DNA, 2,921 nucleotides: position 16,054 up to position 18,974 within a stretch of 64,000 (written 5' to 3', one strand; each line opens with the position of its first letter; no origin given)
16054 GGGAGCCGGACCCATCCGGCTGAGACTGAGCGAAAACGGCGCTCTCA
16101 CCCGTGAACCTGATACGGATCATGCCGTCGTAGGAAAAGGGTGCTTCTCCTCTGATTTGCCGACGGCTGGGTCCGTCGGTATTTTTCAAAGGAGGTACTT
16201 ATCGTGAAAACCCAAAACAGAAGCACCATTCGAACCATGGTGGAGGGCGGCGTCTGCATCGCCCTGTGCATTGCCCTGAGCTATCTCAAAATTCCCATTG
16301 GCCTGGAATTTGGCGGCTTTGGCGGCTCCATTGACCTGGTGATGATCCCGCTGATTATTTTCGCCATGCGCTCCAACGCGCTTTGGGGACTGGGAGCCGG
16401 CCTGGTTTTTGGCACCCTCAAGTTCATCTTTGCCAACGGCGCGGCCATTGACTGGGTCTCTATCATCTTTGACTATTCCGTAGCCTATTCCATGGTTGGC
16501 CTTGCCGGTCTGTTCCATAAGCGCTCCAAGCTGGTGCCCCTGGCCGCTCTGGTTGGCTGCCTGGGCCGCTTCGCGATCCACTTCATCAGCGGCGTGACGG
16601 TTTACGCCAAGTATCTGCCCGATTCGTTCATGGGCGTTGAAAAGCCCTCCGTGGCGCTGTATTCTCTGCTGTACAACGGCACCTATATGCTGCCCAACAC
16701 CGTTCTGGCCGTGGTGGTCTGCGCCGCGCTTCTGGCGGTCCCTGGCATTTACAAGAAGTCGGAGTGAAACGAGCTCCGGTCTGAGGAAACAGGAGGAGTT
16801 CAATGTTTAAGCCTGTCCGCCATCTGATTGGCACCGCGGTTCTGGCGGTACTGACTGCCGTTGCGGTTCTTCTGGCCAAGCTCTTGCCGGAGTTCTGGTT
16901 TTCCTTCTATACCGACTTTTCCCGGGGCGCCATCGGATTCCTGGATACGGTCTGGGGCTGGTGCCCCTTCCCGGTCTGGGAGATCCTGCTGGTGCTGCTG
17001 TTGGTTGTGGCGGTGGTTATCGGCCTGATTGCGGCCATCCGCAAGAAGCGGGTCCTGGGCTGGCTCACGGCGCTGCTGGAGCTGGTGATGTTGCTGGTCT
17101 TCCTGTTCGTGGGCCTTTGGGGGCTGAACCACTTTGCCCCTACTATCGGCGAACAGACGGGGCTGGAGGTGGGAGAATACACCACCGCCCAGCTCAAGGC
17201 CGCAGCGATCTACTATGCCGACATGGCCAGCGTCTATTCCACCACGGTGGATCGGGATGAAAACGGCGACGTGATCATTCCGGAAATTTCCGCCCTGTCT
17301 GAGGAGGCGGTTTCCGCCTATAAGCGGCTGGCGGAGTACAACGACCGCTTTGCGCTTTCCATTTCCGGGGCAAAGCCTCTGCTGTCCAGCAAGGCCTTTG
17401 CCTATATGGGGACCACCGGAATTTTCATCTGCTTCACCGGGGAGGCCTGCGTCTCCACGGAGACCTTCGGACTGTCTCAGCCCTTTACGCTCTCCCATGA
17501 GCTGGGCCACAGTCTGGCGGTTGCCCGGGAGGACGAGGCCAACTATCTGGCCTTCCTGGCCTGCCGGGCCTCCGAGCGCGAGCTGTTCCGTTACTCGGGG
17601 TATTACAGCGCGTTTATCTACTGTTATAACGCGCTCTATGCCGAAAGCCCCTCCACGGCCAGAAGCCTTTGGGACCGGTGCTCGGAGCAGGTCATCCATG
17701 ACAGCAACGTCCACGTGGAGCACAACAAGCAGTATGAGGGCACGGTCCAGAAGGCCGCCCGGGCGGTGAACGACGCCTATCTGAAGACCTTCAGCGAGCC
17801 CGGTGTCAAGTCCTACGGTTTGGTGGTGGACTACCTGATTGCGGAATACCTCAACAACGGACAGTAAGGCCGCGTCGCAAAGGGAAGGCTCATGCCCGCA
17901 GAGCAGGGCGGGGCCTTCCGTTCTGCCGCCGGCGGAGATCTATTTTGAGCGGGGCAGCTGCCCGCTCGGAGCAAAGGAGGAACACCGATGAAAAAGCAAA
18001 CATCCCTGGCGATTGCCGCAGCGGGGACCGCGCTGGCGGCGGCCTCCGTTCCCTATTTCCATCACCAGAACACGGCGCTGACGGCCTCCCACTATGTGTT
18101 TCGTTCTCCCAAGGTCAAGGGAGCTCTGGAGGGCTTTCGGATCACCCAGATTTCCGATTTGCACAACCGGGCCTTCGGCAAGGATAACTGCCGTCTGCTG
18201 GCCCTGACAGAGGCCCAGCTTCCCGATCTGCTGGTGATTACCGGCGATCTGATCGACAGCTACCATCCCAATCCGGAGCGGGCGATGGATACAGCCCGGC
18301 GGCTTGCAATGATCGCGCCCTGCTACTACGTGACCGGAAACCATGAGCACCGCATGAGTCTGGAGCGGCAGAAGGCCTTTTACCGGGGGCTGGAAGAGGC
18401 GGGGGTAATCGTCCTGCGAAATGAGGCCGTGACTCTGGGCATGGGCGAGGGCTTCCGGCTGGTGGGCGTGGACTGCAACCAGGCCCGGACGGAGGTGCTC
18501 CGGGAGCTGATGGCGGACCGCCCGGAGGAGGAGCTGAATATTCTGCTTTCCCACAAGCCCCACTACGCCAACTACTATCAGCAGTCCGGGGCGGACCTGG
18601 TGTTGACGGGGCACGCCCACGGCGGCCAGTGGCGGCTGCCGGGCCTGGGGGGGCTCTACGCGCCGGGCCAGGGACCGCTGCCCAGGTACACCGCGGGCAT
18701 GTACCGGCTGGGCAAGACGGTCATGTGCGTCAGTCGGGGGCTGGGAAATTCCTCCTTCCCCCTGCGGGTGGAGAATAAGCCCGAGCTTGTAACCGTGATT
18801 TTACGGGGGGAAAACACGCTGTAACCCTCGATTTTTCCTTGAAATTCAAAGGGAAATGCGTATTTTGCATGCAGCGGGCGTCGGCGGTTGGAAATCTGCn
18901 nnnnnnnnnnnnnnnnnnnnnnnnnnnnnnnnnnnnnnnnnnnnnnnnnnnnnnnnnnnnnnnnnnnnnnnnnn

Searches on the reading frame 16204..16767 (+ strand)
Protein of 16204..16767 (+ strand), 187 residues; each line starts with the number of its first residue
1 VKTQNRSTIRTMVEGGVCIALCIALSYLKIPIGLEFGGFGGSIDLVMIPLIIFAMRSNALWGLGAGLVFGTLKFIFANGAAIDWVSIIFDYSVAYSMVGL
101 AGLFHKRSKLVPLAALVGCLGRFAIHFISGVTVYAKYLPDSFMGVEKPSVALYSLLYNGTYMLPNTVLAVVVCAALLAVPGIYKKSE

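Call 20: search_protein_families(library=pfam, proteins=[window:16204-16767:+], max_evalue=0.001)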
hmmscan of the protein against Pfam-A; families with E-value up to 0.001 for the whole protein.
window:16204-16767:+ (187 aa): 2 families
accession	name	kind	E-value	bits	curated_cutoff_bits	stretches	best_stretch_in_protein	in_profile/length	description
PF09515.15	Thia_YuaJ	-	7.7e-32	111.3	25.8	1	12-177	1-169/177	Thiamine transporter protein (Thia_YuaJ)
PF12822.12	ECF_trnsprt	-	2.4e-05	24.9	30.7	1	10-173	1-165/169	ECF transporter, substrate-specific component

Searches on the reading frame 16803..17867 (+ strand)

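Call 20: search_protein_families(library=pfam, proteins=[window:16803-17867:+], max_evalue=0.001)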
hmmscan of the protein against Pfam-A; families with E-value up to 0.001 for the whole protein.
window:16803-17867:+ (354 aa): 1 family
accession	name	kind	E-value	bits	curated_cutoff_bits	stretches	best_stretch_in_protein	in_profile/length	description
PF12725.13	DUF3810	-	1.1e-78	265.2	28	1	43-346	9-311/311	Protein of unknown function (DUF3810)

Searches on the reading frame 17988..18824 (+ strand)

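Call 20: search_protein_families(library=pfam, proteins=[window:17988-18824:+], max_evalue=0.001)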
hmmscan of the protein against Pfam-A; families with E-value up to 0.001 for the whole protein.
window:17988-18824:+ (278 aa): 2 families
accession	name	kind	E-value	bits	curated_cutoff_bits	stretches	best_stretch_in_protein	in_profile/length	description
PF00149.33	Metallophos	-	1e-15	59.1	21.5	1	50-212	1-190/191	Calcineurin-like phosphoesterase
PF12850.12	Metallophos_2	-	8.6e-08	32.8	27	1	51-213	2-119/154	Calcineurin-like phosphoesterase superfamily domain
